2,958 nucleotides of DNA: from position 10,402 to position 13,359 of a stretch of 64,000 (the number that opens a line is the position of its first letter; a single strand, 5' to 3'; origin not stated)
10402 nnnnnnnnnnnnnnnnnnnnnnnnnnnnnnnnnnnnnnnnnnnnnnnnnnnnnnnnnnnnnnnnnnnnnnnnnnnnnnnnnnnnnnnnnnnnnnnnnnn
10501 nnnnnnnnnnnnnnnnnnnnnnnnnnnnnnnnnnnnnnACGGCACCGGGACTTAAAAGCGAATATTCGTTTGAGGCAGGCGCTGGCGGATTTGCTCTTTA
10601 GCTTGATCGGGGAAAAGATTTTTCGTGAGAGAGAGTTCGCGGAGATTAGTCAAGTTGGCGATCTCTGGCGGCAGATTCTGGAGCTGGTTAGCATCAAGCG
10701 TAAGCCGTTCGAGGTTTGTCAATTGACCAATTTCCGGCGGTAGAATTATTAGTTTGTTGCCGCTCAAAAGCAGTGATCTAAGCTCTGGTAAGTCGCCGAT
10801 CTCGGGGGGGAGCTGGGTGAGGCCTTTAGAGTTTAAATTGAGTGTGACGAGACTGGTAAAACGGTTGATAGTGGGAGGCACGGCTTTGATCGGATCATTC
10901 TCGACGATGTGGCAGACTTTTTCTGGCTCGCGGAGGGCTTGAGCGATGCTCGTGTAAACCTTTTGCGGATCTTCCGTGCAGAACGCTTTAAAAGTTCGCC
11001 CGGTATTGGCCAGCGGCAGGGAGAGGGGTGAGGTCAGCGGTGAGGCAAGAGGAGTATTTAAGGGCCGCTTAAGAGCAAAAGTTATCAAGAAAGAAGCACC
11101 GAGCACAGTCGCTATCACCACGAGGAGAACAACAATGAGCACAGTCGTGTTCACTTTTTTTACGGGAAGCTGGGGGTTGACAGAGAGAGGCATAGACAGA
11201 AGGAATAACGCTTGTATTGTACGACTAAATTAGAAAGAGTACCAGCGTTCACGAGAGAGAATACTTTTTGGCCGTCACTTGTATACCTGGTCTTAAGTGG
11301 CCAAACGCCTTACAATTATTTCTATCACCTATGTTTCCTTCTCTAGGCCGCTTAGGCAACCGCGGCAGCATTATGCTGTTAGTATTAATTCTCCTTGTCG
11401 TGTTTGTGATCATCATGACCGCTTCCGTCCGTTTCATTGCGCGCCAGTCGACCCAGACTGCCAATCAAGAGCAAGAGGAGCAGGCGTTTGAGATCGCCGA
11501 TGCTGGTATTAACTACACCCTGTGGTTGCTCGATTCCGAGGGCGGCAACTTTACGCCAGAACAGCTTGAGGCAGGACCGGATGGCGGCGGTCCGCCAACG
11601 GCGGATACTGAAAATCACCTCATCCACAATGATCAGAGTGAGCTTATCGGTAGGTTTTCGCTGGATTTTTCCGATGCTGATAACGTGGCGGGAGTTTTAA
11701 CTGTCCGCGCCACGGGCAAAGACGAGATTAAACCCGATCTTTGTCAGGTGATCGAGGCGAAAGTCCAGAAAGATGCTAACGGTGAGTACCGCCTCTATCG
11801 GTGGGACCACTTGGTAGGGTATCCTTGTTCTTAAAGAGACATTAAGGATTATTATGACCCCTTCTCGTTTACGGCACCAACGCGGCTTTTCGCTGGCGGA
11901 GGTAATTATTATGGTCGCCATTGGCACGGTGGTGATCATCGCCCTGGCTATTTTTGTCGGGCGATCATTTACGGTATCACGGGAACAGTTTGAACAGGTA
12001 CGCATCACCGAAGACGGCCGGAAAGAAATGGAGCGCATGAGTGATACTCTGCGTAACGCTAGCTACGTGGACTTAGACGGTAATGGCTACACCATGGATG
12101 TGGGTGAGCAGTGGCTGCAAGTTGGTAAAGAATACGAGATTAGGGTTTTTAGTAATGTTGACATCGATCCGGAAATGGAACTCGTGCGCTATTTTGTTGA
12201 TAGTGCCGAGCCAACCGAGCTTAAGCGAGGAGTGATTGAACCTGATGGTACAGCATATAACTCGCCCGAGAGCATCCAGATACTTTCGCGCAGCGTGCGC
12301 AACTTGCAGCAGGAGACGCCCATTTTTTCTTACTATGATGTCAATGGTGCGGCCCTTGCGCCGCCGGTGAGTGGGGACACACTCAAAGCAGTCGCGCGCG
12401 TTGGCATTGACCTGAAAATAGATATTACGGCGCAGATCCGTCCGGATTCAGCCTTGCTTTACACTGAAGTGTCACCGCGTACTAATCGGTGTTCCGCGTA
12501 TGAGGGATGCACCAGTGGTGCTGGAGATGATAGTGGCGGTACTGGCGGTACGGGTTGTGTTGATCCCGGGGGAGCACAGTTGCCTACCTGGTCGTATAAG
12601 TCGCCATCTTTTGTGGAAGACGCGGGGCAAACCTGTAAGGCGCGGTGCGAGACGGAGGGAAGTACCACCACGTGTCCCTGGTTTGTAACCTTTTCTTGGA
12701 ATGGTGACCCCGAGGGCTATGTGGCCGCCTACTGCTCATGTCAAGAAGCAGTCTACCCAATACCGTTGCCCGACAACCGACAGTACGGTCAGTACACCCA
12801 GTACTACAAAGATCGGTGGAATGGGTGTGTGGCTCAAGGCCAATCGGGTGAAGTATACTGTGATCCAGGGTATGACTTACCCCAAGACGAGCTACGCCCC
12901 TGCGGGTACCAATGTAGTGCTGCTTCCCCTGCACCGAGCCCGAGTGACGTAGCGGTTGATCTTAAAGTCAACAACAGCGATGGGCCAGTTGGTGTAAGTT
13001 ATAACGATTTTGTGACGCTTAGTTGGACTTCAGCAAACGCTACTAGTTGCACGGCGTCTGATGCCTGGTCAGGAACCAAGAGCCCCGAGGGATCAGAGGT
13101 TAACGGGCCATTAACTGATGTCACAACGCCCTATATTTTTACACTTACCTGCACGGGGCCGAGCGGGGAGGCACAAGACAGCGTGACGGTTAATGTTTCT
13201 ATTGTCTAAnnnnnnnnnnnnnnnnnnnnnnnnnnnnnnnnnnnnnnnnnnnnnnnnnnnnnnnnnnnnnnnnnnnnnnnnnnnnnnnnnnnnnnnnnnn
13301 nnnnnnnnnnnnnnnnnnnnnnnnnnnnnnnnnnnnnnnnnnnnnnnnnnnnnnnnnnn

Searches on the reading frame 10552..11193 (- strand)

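Call 11: search_protein_families(library=pfam, proteins=[window:10552-11193:-], max_evalue=0.01)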
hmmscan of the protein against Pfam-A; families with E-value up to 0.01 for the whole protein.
window:10552-11193:- (213 aa): 5 families
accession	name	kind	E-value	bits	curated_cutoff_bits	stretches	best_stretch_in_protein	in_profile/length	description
PF23598.1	LRR_14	-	8e-13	48.3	40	1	110-196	44-125/353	Leucine-rich repeat region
PF12799.13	LRR_4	-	6.1e-10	39.5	27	2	136-175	1-40/44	Leucine Rich repeats (2 copies)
PF13855.12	LRR_8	-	3.2e-09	36.8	27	2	159-193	1-36/61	Leucine rich repeat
PF00560.39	LRR_1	-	2.2e-06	27.1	20.6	0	138-158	2-23/23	Leucine Rich Repeat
PF25019.1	LRR_R13L1-DRL21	-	8e-05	23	27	0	103-144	82-125/127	R13L1/DRL21 LRRs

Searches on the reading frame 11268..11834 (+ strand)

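Call 11: search_protein_families(library=pfam, proteins=[window:11268-11834:+], max_evalue=0.01)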
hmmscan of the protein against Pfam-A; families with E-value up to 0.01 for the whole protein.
window:11268-11834:+ (188 aa): 2 families
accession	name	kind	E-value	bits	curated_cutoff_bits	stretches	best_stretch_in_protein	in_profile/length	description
PF14341.11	PilX_N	-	2.6e-05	24.6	25.5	1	32-82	1-51/51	PilX N-terminal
PF02790.20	COX2_TM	-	0.0023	18.5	22.8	1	20-76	13-68/88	Cytochrome C oxidase subunit II, transmembrane domain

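Call 83: search_protein_families(library=ncbifam, proteins=[window:11268-11834:+], max_evalue=0.01)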
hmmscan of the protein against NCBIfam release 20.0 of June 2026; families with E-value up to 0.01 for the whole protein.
window:11268-11834:+ (188 aa): 1 family
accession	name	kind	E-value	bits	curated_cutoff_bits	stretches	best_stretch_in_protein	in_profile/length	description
NF037980.1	T2SS_GspK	equivalog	0.00042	19.9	130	1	32-96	2-66/307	type II secretion system minor pseudopilin GspK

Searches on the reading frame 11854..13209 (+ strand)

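Call 11: search_protein_families(library=pfam, proteins=[window:11854-13209:+], max_evalue=0.01)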
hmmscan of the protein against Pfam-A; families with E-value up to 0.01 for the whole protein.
window:11854-13209:+ (451 aa): 1 family
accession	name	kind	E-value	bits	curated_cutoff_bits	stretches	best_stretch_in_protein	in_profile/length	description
PF07963.17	N_methyl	-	0.00052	19.9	21.2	1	7-31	2-26/27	Prokaryotic N-terminal methylation motif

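Call 83: search_protein_families(library=ncbifam, proteins=[window:11854-13209:+], max_evalue=0.01)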
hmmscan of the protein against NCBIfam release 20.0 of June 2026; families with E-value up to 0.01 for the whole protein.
window:11854-13209:+ (451 aa): 2 families
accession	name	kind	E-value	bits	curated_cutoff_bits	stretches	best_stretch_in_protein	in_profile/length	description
NF007848.0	PRK10557.1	equivalog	3.5e-06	26.5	120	1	8-103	9-104/192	prepilin peptidase-dependent protein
NF007660.0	PRK10332.1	equivalog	0.0075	16.8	86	0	4-48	3-49/107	prepilin-type N-terminal cleavage/methylation domain-containing protein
